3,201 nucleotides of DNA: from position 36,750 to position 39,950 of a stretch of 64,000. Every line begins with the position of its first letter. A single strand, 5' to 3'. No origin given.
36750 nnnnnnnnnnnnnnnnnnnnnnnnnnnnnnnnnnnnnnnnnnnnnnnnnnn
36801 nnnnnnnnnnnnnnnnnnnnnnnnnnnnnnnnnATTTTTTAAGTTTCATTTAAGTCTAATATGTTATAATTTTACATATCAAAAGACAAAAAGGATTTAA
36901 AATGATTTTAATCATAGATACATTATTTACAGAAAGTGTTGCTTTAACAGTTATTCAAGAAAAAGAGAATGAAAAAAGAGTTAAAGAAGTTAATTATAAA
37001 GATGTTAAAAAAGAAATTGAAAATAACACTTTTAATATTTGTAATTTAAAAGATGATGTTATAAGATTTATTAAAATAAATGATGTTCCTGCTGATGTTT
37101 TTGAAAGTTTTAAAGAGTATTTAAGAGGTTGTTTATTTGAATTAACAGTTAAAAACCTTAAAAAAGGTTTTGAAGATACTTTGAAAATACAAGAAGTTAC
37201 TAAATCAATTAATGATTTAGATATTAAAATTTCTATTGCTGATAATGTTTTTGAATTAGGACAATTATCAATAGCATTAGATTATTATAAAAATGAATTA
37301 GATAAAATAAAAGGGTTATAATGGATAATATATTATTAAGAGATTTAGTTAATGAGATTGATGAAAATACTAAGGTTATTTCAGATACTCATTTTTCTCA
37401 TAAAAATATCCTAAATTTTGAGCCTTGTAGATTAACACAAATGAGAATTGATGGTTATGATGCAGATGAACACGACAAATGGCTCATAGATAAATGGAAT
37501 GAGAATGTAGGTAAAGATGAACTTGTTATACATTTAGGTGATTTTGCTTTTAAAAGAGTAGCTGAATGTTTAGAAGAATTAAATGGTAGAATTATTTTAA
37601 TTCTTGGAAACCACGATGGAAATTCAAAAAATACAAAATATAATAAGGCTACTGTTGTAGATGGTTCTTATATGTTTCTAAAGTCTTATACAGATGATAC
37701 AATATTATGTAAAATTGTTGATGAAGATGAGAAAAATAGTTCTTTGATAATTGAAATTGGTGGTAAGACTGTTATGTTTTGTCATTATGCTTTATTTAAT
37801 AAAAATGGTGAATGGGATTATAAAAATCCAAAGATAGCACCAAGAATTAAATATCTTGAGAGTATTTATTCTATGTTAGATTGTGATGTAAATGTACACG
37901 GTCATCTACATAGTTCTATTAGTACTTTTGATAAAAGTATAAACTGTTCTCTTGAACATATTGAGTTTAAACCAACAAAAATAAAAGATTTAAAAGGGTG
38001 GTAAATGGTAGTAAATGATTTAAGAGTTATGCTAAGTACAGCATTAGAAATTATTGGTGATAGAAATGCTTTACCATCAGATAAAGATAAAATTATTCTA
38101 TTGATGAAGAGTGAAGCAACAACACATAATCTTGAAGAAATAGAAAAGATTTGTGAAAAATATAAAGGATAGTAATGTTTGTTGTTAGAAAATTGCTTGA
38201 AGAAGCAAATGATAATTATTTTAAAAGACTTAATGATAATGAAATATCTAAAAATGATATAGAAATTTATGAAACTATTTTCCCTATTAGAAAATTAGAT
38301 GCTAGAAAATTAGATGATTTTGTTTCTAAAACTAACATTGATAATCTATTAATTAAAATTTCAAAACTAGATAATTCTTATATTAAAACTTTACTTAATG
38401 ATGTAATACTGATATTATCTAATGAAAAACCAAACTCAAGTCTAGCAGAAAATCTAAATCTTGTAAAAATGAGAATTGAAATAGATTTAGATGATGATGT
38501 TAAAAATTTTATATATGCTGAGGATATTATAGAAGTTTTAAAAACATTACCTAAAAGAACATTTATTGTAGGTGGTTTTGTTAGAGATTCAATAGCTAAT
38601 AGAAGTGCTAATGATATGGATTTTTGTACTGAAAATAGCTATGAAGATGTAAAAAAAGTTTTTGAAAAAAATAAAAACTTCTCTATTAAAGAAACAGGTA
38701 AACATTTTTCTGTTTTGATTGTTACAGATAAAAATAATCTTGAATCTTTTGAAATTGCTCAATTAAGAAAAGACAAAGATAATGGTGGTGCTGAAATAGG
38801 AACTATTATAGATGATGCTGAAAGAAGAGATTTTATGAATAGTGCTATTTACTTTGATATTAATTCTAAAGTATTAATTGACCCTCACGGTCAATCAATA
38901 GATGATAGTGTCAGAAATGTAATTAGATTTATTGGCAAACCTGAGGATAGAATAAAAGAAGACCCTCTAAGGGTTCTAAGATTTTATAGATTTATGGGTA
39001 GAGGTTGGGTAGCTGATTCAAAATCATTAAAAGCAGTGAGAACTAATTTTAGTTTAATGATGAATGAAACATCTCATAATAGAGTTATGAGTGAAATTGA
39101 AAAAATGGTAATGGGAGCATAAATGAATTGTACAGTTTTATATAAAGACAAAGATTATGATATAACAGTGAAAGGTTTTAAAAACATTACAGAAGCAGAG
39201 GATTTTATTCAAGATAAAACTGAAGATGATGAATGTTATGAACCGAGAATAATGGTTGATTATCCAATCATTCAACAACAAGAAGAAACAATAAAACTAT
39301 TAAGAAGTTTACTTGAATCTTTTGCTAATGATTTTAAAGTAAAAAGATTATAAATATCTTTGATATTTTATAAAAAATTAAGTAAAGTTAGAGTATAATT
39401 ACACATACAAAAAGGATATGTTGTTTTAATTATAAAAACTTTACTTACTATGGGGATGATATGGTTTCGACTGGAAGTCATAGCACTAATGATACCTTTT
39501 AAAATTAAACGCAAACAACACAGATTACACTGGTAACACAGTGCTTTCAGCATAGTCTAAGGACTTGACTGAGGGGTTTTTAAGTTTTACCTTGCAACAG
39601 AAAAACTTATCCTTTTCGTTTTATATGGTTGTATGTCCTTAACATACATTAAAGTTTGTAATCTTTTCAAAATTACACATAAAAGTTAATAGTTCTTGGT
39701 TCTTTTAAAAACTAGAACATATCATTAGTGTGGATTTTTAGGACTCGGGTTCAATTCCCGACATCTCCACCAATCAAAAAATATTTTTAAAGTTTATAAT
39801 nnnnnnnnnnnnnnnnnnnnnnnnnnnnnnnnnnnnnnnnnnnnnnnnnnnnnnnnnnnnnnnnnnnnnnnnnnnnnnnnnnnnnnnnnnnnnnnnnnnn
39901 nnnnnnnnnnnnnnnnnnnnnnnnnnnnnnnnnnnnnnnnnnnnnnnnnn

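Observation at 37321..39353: Metallophosphoesterase plus truncated CCA/poly(A) nucleotidyltransferase sit directly upstream of the tmRNA: a possible RNA 3'-end repair or maturation cassette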

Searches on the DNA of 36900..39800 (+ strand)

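Call 8: search_dna_similar(query=window:36900-39800:+, collection=phages, mode=distant)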
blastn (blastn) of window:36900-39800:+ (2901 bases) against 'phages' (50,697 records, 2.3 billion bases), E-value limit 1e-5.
No match.

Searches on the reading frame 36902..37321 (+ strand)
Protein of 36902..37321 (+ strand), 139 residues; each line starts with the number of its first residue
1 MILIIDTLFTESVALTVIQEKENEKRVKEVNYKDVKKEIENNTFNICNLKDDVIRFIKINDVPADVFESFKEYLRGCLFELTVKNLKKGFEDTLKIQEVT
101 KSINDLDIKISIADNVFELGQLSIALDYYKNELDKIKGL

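Call 4: search_protein_families(library=pfam, proteins=[window:36902-37321:+], max_evalue=0.1)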
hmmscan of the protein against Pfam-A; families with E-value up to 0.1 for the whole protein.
window:36902-37321:+ (139 aa): 0 families

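Call 5: search_protein_families(library=phrogs, proteins=[window:36902-37321:+], max_evalue=0.01)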
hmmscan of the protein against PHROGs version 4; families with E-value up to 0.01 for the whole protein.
window:36902-37321:+ (139 aa): 0 families

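Call 57: search_protein_families(library=ncbifam, proteins=[window:36902-37321:+], max_evalue=0.01)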
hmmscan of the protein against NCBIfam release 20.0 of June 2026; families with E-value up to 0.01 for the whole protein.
window:36902-37321:+ (139 aa): 0 families

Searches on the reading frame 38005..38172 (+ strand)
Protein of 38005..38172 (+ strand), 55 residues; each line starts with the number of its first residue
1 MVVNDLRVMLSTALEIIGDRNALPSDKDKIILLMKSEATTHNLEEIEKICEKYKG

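Call 4: search_protein_families(library=pfam, proteins=[window:38005-38172:+], max_evalue=0.1)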
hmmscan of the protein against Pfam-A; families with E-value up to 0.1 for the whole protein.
window:38005-38172:+ (55 aa): 1 family
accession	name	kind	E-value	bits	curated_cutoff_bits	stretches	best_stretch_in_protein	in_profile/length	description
PF03962.21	Mnd1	-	0.082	13.6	23.5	0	32-55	3-26/60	Mnd1 HTH domain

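Call 5: search_protein_families(library=phrogs, proteins=[window:38005-38172:+], max_evalue=0.01)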
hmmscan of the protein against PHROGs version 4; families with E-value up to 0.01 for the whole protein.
window:38005-38172:+ (55 aa): 0 families

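Call 57: search_protein_families(library=ncbifam, proteins=[window:38005-38172:+], max_evalue=0.01)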
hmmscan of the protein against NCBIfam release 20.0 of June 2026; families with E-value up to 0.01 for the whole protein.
window:38005-38172:+ (55 aa): 0 families
